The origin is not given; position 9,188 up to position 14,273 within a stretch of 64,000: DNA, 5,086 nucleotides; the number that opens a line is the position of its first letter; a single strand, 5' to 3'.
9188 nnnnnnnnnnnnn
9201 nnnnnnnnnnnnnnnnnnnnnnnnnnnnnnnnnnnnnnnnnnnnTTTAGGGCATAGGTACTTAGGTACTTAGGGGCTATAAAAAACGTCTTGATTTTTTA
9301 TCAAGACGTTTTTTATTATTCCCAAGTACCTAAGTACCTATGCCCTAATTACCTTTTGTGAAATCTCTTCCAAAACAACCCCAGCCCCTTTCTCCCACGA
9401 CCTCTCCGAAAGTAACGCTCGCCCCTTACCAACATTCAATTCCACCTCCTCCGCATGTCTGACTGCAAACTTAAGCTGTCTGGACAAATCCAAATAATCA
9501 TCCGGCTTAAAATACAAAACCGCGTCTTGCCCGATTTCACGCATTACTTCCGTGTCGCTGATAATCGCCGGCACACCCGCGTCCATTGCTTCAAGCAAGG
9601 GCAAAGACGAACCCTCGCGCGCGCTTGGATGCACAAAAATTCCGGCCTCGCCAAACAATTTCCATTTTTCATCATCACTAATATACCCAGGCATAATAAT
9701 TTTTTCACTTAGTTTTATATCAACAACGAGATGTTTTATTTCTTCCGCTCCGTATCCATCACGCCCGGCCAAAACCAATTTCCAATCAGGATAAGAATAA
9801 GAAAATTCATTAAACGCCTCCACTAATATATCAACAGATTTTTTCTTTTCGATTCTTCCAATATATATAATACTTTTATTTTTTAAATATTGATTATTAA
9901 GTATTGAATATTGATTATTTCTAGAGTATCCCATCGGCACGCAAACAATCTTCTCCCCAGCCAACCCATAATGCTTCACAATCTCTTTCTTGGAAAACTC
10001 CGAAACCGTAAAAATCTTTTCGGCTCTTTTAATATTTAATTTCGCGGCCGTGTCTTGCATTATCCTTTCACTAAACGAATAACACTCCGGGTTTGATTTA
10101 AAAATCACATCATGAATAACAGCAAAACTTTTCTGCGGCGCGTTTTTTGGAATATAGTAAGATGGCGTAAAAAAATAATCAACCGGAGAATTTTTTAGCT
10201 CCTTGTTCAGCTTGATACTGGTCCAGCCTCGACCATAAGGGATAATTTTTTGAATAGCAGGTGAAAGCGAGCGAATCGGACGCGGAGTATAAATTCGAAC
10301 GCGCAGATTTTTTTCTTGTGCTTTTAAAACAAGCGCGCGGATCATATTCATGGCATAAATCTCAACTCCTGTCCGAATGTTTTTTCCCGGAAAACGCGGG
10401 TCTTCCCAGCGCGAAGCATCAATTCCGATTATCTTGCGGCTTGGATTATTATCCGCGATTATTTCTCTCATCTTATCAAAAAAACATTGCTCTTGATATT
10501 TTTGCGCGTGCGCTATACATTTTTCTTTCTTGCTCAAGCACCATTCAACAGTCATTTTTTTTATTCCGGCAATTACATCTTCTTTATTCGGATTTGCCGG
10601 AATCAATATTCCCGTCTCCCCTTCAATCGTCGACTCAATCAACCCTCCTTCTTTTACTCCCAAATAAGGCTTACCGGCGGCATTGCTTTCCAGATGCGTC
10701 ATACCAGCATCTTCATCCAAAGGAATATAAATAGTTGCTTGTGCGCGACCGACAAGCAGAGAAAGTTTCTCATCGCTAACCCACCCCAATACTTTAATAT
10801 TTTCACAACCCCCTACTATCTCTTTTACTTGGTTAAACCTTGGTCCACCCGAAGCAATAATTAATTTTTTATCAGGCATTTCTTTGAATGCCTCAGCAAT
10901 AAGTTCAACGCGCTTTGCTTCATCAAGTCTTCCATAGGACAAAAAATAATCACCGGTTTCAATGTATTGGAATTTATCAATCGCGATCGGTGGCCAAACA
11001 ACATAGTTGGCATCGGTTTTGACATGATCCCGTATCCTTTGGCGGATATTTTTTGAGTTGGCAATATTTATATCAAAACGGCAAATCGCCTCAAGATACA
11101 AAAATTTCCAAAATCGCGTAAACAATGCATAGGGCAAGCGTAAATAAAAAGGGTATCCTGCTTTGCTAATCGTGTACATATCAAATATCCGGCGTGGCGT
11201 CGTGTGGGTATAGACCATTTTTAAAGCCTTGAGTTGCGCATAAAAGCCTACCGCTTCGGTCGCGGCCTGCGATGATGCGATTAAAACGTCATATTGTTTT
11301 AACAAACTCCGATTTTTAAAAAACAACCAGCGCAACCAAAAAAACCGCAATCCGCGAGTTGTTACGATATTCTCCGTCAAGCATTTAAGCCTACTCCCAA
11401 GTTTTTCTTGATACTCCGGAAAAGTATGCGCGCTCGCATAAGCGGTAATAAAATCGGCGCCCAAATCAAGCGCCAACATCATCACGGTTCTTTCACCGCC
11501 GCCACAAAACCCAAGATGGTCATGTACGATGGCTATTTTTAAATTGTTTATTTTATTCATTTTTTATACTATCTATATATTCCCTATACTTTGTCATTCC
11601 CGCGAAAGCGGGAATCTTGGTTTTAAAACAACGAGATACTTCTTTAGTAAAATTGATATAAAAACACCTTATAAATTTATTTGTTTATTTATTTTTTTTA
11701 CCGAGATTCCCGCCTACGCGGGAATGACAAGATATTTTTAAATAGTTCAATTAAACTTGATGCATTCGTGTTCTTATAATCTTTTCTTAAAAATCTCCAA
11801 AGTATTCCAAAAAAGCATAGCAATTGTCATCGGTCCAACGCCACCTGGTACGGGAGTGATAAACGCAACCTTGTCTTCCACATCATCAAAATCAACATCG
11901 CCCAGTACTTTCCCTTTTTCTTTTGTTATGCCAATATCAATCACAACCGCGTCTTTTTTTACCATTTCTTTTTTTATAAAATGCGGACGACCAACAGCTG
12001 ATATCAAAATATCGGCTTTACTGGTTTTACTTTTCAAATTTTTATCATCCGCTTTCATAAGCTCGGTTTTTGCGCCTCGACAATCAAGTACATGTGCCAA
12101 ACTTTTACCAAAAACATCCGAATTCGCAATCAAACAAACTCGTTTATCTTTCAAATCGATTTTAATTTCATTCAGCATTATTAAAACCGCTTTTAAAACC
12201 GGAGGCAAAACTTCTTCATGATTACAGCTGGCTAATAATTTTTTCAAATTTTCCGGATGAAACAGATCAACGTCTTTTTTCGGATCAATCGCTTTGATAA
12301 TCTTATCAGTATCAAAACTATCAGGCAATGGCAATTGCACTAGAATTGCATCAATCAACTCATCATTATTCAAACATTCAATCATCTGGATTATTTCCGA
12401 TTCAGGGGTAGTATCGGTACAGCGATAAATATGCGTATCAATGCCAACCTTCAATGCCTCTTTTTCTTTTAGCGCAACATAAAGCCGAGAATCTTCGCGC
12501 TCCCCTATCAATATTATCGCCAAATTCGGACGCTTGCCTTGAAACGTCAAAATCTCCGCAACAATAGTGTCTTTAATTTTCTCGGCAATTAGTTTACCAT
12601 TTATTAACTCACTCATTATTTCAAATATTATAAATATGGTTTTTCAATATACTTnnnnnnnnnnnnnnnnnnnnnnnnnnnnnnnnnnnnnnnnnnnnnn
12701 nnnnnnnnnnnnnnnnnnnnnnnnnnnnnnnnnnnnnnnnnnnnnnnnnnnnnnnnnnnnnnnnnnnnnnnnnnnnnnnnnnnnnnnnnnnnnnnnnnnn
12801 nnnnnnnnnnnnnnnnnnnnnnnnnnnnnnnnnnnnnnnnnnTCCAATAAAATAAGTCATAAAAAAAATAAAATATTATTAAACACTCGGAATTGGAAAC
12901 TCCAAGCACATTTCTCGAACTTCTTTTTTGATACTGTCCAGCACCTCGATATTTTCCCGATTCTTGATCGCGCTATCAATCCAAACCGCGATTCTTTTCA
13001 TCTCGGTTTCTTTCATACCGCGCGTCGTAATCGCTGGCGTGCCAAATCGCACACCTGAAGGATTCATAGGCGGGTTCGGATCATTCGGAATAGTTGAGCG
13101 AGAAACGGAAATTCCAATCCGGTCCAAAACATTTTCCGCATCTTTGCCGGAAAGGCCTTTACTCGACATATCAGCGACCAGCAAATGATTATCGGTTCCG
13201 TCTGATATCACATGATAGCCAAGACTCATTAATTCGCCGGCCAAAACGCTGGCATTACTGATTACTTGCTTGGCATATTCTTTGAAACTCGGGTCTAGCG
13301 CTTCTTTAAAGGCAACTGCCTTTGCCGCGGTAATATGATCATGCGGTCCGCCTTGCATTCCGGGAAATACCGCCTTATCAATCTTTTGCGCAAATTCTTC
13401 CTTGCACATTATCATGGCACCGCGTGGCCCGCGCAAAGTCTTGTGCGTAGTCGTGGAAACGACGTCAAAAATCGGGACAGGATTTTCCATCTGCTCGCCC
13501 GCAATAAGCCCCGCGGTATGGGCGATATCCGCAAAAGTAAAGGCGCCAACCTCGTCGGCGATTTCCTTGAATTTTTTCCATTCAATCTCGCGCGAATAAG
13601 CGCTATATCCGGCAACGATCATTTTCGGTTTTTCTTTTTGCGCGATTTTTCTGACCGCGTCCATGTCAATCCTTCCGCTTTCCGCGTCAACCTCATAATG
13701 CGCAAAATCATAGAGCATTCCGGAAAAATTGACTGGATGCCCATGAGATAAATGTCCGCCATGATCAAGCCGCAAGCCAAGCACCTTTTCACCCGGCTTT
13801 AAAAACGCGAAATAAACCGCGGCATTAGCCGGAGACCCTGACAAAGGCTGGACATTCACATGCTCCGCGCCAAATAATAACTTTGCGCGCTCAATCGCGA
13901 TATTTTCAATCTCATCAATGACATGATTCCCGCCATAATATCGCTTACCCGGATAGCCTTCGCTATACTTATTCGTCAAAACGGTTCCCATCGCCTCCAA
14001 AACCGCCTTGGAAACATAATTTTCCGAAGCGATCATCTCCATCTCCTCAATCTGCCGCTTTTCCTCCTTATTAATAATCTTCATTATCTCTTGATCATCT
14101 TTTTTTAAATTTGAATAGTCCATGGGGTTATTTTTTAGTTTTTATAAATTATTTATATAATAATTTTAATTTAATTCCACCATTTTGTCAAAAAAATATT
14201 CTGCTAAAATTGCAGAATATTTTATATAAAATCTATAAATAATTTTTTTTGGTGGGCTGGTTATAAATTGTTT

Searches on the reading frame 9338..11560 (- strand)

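Call 71: search_protein_families(library=pfam, proteins=[window:9338-11560:-], max_evalue=0.00001)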
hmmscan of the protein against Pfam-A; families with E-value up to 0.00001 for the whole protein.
window:9338-11560:- (740 aa): 4 families
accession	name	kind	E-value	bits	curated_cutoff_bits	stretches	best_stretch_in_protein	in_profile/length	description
PF00534.26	Glycos_transf_1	-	2.4e-51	174.1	26.4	2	558-701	12-157/172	Glycosyl transferases group 1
PF13692.12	Glyco_trans_1_4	-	5.1e-36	124.5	27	2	562-694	2-134/142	Glycosyl transferases group 1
PF13439.12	Glyco_transf_4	-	1e-14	55.3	28.5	1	20-191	2-164/170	Glycosyltransferase Family 4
PF20706.3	GT4-conflict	-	9e-08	31.9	26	1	535-669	171-312/385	Family 4 Glycosyltransferase in conflict systems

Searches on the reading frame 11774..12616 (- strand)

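Call 71: search_protein_families(library=pfam, proteins=[window:11774-12616:-], max_evalue=0.00001)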
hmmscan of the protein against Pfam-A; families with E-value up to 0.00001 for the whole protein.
window:11774-12616:- (280 aa): 2 families
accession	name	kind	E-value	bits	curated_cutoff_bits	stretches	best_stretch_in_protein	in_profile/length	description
PF02882.25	THF_DHG_CYH_C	-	2.4e-49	167.2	27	1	120-279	1-159/160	Tetrahydrofolate dehydrogenase/cyclohydrolase, NAD(P)-binding domain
PF00763.28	THF_DHG_CYH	-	7.9e-33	113.6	32.8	1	5-117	1-115/115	Tetrahydrofolate dehydrogenase/cyclohydrolase, catalytic domain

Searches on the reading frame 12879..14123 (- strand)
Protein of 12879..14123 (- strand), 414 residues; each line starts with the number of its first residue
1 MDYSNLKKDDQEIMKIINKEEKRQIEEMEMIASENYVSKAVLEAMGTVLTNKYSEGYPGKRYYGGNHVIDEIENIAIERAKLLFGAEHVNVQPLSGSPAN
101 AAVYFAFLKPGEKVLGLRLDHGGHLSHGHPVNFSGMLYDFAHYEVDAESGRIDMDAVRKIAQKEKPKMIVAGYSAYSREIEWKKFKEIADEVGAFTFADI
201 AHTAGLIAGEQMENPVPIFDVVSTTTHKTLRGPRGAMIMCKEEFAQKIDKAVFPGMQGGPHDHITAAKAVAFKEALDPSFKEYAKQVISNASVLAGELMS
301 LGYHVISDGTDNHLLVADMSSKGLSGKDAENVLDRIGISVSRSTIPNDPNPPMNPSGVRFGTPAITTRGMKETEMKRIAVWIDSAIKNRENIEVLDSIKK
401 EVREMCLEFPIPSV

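Call 71: search_protein_families(library=pfam, proteins=[window:12879-14123:-], max_evalue=0.00001)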
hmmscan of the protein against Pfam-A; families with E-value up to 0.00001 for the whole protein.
window:12879-14123:- (414 aa): 2 families
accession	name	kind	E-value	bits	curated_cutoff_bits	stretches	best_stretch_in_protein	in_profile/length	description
PF00464.25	SHMT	-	5.4e-162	539.4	27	1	6-382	1-399/399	Serine hydroxymethyltransferase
PF00155.27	Aminotran_1_2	-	7.7e-08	32.3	19.7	1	63-364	38-348/361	Aminotransferase class I and II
